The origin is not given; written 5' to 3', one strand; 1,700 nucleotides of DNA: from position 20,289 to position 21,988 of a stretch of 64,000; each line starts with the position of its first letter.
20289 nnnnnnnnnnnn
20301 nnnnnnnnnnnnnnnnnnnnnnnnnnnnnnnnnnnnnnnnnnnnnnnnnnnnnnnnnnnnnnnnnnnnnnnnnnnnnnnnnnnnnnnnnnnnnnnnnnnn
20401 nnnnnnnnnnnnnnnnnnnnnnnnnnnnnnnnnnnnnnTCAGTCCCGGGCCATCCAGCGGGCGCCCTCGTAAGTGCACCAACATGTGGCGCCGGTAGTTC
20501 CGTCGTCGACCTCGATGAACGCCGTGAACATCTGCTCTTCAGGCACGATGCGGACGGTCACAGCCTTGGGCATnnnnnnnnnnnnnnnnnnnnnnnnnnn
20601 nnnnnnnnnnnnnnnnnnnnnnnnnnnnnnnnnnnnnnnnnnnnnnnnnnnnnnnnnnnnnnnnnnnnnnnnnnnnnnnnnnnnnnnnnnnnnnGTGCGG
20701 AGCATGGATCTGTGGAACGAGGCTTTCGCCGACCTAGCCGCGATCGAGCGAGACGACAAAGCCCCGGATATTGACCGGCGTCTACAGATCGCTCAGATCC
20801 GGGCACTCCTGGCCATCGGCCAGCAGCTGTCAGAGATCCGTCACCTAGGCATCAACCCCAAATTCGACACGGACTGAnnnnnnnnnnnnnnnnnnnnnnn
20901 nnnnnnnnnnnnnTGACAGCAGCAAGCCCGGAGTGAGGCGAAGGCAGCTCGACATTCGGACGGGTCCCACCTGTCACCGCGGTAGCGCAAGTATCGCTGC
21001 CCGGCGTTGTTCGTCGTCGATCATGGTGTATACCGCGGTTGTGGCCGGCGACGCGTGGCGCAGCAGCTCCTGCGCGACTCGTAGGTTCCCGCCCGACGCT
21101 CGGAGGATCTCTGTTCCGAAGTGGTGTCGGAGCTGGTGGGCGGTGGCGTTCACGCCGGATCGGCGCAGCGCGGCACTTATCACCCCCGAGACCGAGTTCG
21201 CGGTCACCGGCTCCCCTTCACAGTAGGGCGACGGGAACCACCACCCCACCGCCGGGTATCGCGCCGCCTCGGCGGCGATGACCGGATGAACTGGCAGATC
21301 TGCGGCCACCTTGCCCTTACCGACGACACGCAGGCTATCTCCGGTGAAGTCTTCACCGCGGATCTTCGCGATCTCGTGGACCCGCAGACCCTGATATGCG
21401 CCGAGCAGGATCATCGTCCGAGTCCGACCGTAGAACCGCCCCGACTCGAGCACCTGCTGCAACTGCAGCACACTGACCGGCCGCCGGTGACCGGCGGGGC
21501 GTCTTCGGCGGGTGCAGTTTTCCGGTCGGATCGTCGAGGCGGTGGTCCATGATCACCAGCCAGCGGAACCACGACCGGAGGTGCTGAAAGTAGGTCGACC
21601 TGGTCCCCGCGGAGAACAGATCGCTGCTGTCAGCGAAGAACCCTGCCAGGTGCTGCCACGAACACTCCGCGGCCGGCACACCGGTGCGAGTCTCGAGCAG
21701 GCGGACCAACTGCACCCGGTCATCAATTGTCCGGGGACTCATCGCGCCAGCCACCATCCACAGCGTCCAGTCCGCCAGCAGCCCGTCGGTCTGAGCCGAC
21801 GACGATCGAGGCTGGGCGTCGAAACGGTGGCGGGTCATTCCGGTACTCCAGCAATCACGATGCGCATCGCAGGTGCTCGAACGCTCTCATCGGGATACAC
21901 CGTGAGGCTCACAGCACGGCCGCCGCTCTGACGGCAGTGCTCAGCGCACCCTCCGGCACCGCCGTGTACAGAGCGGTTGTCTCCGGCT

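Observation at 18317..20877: Stand-alone SIR2_2 (putative NADase) cassette bracketed by diverged copies of a small gene: candidate defence module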

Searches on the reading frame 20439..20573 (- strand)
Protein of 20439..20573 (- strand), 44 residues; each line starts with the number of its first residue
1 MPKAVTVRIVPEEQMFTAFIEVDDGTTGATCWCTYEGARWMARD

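Call 6: search_protein_families(library=pfam, proteins=[window:20439-20573:-], max_evalue=0.01)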
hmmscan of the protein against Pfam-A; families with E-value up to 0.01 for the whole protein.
window:20439-20573:- (44 aa): 0 families

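Call 7: search_protein_families(library=padloc, proteins=[window:20439-20573:-], max_evalue=0.01)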
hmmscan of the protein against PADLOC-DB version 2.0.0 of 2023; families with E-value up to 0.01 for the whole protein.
window:20439-20573:- (44 aa): 0 families

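Call 33: search_protein_families(library=ncbifam, proteins=[window:20439-20573:-], max_evalue=0.01)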
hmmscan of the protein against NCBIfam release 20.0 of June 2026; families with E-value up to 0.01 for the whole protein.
window:20439-20573:- (44 aa): 0 families

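Call 52: find_homologous_proteins(query=window:20442-20573:-, max_evalue=0.1)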
Query seq(44 aa): no candidate shares three 5-residue words with the query. No homologue found.

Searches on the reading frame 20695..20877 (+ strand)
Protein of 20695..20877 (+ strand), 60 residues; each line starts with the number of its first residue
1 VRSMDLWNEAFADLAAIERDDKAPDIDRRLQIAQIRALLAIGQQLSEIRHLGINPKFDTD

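Call 6: search_protein_families(library=pfam, proteins=[window:20695-20877:+], max_evalue=0.01)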
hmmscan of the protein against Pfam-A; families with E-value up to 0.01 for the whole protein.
window:20695-20877:+ (60 aa): 0 families

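Call 7: search_protein_families(library=padloc, proteins=[window:20695-20877:+], max_evalue=0.01)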
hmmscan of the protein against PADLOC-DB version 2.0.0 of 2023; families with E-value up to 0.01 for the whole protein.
window:20695-20877:+ (60 aa): 0 families

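Call 23: search_protein_families(library=phrogs, proteins=[window:20695-20877:+], max_evalue=0.001)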
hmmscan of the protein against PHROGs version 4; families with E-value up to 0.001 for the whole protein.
window:20695-20877:+ (60 aa): 0 families

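Call 26: find_homologous_proteins(query=window:20704-20874:+, max_evalue=0.01)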
Query seq(57 aa) (57 aa): 1 proteins with E <= 0.01 among 1 candidates.
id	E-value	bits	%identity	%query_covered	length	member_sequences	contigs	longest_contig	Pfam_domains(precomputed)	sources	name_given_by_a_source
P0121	2.4e-29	116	100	100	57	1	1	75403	-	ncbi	ncbi:MAG: hypothetical protein ACR2KJ_11245 [Jatrophihabitans sp.]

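Call 33: search_protein_families(library=ncbifam, proteins=[window:20695-20877:+], max_evalue=0.01)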
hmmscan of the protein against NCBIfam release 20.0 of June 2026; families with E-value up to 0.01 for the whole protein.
window:20695-20877:+ (60 aa): 0 families

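Call 42: search_protein_representatives(alignment_id=A2)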
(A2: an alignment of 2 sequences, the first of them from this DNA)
Query: 2 sequences, 57 profile positions. Proteins with E-value up to 0.001 (for the whole library): 79; up to 1e-10: 10; up to 1e-30: 0. The best 79 are listed.
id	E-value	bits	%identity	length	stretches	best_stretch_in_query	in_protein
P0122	1.5e-15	72.6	-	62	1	3-56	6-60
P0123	5.3e-15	70.8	-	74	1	1-54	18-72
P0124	5.5e-15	70.8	-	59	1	1-54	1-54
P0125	6.2e-13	64.2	-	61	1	1-55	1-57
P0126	3.3e-12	61.9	-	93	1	1-57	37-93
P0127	1.8e-11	59.6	-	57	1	3-54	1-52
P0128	2.0e-11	59.3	-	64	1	1-46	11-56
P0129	4.4e-11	58.3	-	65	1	1-55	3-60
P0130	4.5e-11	58.2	-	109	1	1-55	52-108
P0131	9.6e-11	57.2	-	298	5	28-53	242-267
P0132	1.4e-10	56.7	-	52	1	1-46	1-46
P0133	2.3e-10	56.0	-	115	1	1-55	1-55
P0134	2.5e-10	55.9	-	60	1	3-55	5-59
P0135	7.9e-10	54.3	-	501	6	8-40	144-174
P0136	8.7e-10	54.1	-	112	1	1-53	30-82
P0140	2.6e-09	52.6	-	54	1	3-56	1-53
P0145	6.3e-09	51.4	-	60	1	3-56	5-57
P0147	1.0e-08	50.7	-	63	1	1-56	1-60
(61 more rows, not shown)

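Call 45: list_cluster_members(proteins=[P0122, P0124, P0125, P0127, P0129, P0132, P0134, P0140, P0145, P0147])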
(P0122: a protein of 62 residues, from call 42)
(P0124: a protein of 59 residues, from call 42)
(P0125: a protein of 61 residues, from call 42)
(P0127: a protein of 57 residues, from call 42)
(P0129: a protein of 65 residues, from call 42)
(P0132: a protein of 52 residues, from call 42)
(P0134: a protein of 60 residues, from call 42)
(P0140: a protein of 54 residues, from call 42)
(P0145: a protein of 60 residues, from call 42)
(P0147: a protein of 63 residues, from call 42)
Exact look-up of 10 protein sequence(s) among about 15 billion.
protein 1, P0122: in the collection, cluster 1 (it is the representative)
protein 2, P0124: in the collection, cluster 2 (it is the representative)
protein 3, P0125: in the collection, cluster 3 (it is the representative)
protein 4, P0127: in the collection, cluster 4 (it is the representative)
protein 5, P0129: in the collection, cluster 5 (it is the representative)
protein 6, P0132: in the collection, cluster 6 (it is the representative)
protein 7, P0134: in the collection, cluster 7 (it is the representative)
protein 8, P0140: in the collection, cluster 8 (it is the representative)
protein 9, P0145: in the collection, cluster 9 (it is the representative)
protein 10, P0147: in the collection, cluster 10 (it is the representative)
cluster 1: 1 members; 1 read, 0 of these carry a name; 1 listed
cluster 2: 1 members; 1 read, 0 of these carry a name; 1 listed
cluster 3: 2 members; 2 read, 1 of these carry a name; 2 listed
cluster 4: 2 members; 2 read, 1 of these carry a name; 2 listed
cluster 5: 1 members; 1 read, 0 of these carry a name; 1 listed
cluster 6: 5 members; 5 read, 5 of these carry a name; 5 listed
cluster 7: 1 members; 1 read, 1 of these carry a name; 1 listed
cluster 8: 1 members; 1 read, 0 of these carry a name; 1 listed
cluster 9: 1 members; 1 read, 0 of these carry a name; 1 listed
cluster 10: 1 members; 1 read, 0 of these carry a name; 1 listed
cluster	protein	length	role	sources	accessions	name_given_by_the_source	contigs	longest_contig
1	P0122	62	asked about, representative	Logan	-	-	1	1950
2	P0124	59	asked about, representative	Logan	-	-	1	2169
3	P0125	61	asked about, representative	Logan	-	-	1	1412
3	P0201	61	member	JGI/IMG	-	hypothetical protein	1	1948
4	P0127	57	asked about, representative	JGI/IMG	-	hypothetical protein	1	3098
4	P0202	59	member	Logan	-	-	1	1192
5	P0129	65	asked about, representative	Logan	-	-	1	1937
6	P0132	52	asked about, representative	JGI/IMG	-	hypothetical protein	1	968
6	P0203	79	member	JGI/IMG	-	hypothetical protein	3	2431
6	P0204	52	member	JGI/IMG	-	hypothetical protein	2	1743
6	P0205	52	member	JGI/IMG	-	hypothetical protein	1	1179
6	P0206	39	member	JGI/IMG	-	hypothetical protein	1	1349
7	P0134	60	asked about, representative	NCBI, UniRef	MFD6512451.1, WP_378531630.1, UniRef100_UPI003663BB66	hypothetical protein [Rhodococcus sp. NPDC060176] | hypothetical protein n=1 Tax=Rhodococcus sp. NPDC060176 TaxID=3347062 RepID=UPI003663BB66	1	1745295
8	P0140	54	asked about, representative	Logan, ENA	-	-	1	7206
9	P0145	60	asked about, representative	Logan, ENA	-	-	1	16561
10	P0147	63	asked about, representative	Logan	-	-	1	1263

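Call 47: find_related_loci(query=A4, collection=metagenome_contigs, flank=6000)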
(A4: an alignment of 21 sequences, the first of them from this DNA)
Query A4 (57 aa) in metagenome_contigs; peptide patterns used: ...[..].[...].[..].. (x = any residue, [..] = any of these).
54 stretches matched a pattern; 31 encode a relative of the query (tblastn E <= 1e-3); 31 distinct loci.
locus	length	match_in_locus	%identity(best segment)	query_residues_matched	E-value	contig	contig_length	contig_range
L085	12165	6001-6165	55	1-54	1e-15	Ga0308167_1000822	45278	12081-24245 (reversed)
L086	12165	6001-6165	55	1-54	1e-15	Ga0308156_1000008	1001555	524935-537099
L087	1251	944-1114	51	1-56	2e-15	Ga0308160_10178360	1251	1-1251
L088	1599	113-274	50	1-54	4e-15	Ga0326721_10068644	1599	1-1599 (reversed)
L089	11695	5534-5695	48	1-54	1e-14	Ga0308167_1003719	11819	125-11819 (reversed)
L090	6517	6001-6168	48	1-54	2e-14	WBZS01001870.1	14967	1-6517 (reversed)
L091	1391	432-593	50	1-54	1e-13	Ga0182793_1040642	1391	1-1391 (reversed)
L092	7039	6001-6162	50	2-54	4e-13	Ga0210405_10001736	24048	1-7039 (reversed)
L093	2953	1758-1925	43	1-56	3e-13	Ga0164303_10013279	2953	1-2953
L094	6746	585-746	50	2-54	4e-13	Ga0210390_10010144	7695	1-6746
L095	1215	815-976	50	2-54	5e-13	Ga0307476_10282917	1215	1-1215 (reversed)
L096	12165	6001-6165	47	1-55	9e-13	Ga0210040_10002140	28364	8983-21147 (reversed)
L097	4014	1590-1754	51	1-55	2e-12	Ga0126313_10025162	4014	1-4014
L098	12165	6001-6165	51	1-55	2e-12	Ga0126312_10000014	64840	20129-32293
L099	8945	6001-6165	45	1-55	1e-11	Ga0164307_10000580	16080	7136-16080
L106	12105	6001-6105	54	23-57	1e-9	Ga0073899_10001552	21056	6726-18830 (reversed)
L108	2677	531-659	47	14-56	5e-9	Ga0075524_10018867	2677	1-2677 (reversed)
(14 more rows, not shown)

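Call 48: find_related_loci(query=A4, collection=viral_contigs, flank=6000)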
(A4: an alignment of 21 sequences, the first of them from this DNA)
Query A4 (57 aa) in viral_contigs; peptide patterns used: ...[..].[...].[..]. (x = any residue, [..] = any of these).
26 stretches matched a pattern; 8 encode a relative of the query (tblastn E <= 1e-3); 8 distinct loci.
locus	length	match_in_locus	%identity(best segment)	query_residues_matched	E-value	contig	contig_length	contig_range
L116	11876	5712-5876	47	1-54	1e-13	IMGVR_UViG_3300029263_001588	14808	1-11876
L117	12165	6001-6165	45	1-54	2e-13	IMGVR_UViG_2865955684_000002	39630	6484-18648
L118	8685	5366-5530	51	1-55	1e-12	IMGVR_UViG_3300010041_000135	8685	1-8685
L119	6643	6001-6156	48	1-54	3e-12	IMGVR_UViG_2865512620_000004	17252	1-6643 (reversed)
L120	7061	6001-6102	59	23-56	1e-10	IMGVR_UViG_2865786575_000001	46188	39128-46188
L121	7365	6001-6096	56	23-54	4e-10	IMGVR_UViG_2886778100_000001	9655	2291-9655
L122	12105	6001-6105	54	23-57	6e-10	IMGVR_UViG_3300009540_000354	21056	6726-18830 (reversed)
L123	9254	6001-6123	45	2-43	3e-6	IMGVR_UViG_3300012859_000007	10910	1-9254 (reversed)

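Call 50: search_protein_families(library=phrogs, proteins=[L098:4497-5969:+, L106:2165-3637:+, L106:3628-4929:+, L106:4679-5878:+, L106:5545-6111:+, L106:6220-7104:+, L085:6051-6821:+, L085:5282-5986:-, L098:5758-6177:+, L108:3-668:+], max_evalue=0.001)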
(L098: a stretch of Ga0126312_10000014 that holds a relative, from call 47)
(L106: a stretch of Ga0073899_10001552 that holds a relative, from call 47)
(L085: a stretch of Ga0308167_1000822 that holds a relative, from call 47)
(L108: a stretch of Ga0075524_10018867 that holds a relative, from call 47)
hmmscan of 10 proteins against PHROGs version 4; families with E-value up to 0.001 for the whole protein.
L098:4497-5969:+ (491 aa): 8 families
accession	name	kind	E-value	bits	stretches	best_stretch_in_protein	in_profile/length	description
phrog_9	-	head and packaging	2.7e-80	272.3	1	23-475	180-663/812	terminase large subunit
phrog_21277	-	head and packaging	1.1e-25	91.5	1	310-487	15-201/208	terminase large subunit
phrog_2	-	head and packaging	7.1e-18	65.7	1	49-382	262-536/807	terminase large subunit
phrog_2699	-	head and packaging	1.5e-12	48.1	1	364-475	185-293/315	terminase large subunit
phrog_4914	-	head and packaging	1.5e-11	45.3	1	25-165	53-210/213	terminase large subunit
phrog_7331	-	head and packaging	8.1e-09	36.1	1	406-479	24-96/113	terminase large subunit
phrog_7579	-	head and packaging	1.3e-07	32.1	1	73-203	21-148/239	terminase large subunit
phrog_38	-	head and packaging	2.1e-05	24.4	0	54-136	291-375/760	terminase large subunit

L106:2165-3637:+ (491 aa): 8 families
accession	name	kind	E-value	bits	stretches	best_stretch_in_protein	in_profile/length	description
phrog_9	-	head and packaging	5.2e-91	307.7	1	28-488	180-676/812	terminase large subunit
phrog_21277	-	head and packaging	3e-23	83.6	1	311-477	16-186/208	terminase large subunit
phrog_2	-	head and packaging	1.3e-17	64.9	1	7-383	235-537/807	terminase large subunit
phrog_2699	-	head and packaging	1.6e-17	64.4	2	358-481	179-299/315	terminase large subunit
phrog_4914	-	head and packaging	1.8e-15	58.1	1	30-170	53-210/213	terminase large subunit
phrog_7579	-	head and packaging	3.3e-10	40.6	1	76-193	19-134/239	terminase large subunit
phrog_7331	-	head and packaging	4.4e-09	36.9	1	408-485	26-102/113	terminase large subunit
phrog_38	-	head and packaging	0.00032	20.5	0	39-136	276-366/760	terminase large subunit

L106:3628-4929:+ (434 aa): 5 families
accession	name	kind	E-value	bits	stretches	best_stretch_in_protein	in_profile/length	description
phrog_104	-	head and packaging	4.4e-105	353.4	1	8-423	44-472/550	portal protein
phrog_64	-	head and packaging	1.6e-18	67.5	1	89-406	163-482/547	portal protein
phrog_34690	-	unknown function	1e-07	32.8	1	330-414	47-134/203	-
phrog_533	-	head and packaging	0.00018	21.2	0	349-422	407-482/495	portal protein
phrog_145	-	head and packaging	0.00048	20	1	142-402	181-443/493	portal protein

L106:4679-5878:+ (400 aa): 1 family
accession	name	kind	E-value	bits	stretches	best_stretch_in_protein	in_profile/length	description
phrog_4708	-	head and packaging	0.00044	21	1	313-386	127-217/245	head scaffolding protein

L106:5545-6111:+ (189 aa): 0 families

L106:6220-7104:+ (295 aa): 4 families
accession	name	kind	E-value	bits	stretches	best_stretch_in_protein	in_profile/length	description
phrog_10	-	head and packaging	8e-45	155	1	8-291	361-634/752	major head protein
phrog_617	-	head and packaging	1.3e-34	121.1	1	13-292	348-623/626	major head protein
phrog_2263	-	head and packaging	5.1e-10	39.8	1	62-292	327-543/551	major head protein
phrog_15928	-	head and packaging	6.8e-10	40.2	1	100-287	3-174/185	major head protein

L085:6051-6821:+ (257 aa): 0 families

L085:5282-5986:- (235 aa): 5 families
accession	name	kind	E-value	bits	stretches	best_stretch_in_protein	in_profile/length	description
phrog_1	-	integration and excision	3.6e-22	80.4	1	99-215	335-448/611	integrase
phrog_216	-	integration and excision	3.9e-18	66.6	1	97-210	118-232/301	integrase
phrog_7685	-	integration and excision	6.4e-10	40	1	100-210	127-231/240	integrase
phrog_25190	-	integration and excision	0.00068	20.9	0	155-206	42-93/109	integrase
phrog_7269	-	integration and excision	0.00072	20.4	0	163-206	31-73/89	integrase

L098:5758-6177:+ (140 aa): 0 families

L108:3-668:+ (222 aa): 1 family
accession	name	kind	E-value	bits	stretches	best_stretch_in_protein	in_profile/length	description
phrog_28503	-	unknown function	0.00093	20.2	0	181-209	32-60/70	-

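Call 76: predict_structure(alignment_id=A4)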
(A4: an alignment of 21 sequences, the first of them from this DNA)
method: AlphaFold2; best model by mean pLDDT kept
length: 57 residues; sequences in the alignment: 21
mean_pLDDT: 79.4   pTM: 0.54
mean pLDDT of the five models: 79.4, 78.5, 76.6, 75.6, 73.0
residues with pLDDT >= 90: 2; 70-90: 46; 50-70: 8; < 50: 1
segments of 3 or more residues with pLDDT < 50: none
pLDDT, mean of each block of 10 residues (from residue 1): 77 78 83 89 83 60
secondary structure, 60 per line:
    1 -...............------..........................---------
elements in order: H2-16 H23-48

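Call 78: search_dna_similar(query=window:20704-20874:+, collection=phages, mode=protein, max_evalue=0.01, max_rows=20)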
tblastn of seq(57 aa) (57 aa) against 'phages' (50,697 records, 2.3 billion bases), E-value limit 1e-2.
No match.

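Call 81: fold_search(model_id=the predicted structure, library=viral)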
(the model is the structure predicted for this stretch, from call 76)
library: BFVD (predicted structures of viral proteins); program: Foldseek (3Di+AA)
matches with E <= 10: 52; with E <= 0.001: 0
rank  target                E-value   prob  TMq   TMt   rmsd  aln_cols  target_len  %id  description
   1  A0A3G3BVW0            3.3e+00  0.18  0.46  0.46   5.1        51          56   24  Uncharacterized protein [Bacillus phage vB_BboS-125]
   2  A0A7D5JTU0            3.8e+00  0.30  0.48  0.24   2.5        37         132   22  (no name in the UniProt tables at hand)
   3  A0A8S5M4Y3            3.8e+00  0.16  0.50  0.47   4.1        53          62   17  Uncharacterized protein [Siphoviridae sp. ct0d96]
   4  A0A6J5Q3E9            4.1e+00  0.38  0.71  0.44   3.8        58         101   10  Uncharacterized protein [uncultured Caudovirales phage]
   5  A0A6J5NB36            4.7e+00  0.09  0.39  0.37   4.1        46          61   24  Uncharacterized protein [uncultured Caudovirales phage]
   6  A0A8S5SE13            4.7e+00  0.07  0.40  0.29  10.5        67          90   18  Uncharacterized protein [Caudovirales sp. ctrNG92]
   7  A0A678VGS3            5.0e+00  0.25  0.61  0.60   3.2        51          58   12  Uncharacterized protein [Lactococcus phage vB_Llc_bIBBp6/4]
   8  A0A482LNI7            5.0e+00  0.16  0.52  0.31   4.1        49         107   18  RNA-dependent RNA polymerase (Fragment) [Rotavirus sp.]
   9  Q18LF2                5.3e+00  0.28  0.55  0.03   1.8        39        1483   23  Protein ORF C [Elephantid herpesvirus 1 (isolate Asian elephant/Berlin/Kiba/1998)]
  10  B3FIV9                5.7e+00  0.25  0.68  0.68   2.7        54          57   15  Uncharacterized protein [Pseudomonas phage 201phi2-1]
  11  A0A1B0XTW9            5.7e+00  0.06  0.34  0.34   6.0        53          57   19  (no name in the UniProt tables at hand)
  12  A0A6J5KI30            6.1e+00  0.08  0.46  0.40   6.2        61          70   20  Uncharacterized protein [uncultured Caudovirales phage]
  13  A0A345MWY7            6.1e+00  0.08  0.41  0.13   9.2        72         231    7  (no name in the UniProt tables at hand)
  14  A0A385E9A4            6.5e+00  0.13  0.51  0.52   3.1        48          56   12  (no name in the UniProt tables at hand)
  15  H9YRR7                6.5e+00  0.11  0.51  0.26   5.8        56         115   11  (no name in the UniProt tables at hand)
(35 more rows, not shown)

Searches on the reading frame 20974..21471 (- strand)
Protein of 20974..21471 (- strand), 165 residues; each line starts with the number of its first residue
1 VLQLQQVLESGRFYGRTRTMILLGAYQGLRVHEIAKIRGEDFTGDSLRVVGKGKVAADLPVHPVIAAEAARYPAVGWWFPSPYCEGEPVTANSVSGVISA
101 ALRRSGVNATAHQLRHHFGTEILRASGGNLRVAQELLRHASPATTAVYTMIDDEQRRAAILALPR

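Call 6: search_protein_families(library=pfam, proteins=[window:20974-21471:-], max_evalue=0.01)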
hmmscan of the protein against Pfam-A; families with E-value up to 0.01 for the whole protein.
window:20974-21471:- (165 aa): 1 family
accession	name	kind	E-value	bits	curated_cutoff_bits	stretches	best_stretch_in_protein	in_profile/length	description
PF00589.27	Phage_integrase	-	1.5e-16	61.1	27.1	1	3-153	10-170/172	Phage integrase family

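Call 33: search_protein_families(library=ncbifam, proteins=[window:20974-21471:-], max_evalue=0.01)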
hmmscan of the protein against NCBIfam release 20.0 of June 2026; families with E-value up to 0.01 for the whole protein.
window:20974-21471:- (165 aa): 10 families
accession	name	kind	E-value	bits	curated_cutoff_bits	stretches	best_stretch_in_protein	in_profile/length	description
TIGR02224.1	recomb_XerC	equivalog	1.6e-17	63.8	335.15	1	19-156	132-282/295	tyrosine recombinase XerC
NF040815.2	recomb_XerA_Arch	equivalog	1.3e-16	61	220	1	16-158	113-261/263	site-specific tyrosine recombinase/integron integrase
NF001399.0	PRK00283.1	subfamily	5e-13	49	279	1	14-157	133-289/300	tyrosine recombinase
TIGR02225.1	recomb_XerD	equivalog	1.7e-12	47.2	329.6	1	16-155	125-278/290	site-specific tyrosine recombinase XerD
NF003462.0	PRK05084.1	equivalog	1.7e-09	36.9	267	1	88-161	282-354/360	tyrosine recombinase XerS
TIGR02249.1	integrase_gron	subfamily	2.1e-08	33.9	265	1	98-154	246-303/315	integron integrase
NF002331.0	PRK01287.1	subfamily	4e-07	29.3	371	1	85-151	244-312/365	site-specific tyrosine recombinase XerC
NF011946.0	PRK15417.1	equivalog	3.8e-06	26.3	435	1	106-151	269-315/337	integron integrase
NF040693.1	recomb_GmtY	equivalog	4.4e-05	22.9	340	1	86-158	362-439/441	gamma-mobile-trio recombinase GmtY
NF007370.0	PRK09870.1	subfamily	0.004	16.8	221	0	77-150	106-178/200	tyrosine-type DNA invertase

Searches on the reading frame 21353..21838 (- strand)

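Call 6: search_protein_families(library=pfam, proteins=[window:21353-21838:-], max_evalue=0.01)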
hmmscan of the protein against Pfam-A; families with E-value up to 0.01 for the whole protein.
window:21353-21838:- (161 aa): 0 families

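Call 33: search_protein_families(library=ncbifam, proteins=[window:21353-21838:-], max_evalue=0.01)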
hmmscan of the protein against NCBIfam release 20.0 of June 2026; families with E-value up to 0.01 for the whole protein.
window:21353-21838:- (161 aa): 2 families
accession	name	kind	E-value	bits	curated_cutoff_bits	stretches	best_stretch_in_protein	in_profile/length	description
NF002331.0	PRK01287.1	subfamily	4.8e-06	25.8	371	1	62-120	82-140/365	site-specific tyrosine recombinase XerC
NF001399.0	PRK00283.1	subfamily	0.00019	20.7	279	1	44-120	37-113/300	tyrosine recombinase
